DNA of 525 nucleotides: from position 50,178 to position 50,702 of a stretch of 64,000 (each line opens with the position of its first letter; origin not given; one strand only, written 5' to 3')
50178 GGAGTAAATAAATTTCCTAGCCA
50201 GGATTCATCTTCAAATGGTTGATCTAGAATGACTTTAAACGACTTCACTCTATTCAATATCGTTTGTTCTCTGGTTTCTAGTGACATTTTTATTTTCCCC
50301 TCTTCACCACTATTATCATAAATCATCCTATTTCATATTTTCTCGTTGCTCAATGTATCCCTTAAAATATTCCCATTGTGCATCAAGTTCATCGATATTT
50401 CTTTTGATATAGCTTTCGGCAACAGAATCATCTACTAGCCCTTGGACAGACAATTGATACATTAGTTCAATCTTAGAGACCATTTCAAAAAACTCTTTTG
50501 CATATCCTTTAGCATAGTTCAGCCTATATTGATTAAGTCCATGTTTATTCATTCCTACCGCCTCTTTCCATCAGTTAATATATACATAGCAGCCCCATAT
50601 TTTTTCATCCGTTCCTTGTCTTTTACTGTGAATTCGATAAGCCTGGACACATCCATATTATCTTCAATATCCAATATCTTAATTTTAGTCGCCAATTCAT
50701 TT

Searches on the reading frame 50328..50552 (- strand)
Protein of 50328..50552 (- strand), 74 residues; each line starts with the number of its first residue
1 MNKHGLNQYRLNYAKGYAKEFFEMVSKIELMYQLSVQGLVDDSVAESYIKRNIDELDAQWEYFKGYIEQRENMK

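Call 18: search_protein_families(library=phrogs, proteins=[window:50328-50552:-], max_evalue=0.001)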
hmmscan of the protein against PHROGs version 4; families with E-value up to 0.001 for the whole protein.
window:50328-50552:- (74 aa): 1 family
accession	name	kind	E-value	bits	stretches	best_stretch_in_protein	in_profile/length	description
phrog_8350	-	unknown function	1.4e-06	29.4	1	3-69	7-72/76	-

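Call 63: search_protein_families(library=padloc, proteins=[window:50328-50552:-], max_evalue=0.001)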
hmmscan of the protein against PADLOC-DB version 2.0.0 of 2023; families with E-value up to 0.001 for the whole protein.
window:50328-50552:- (74 aa): 0 families
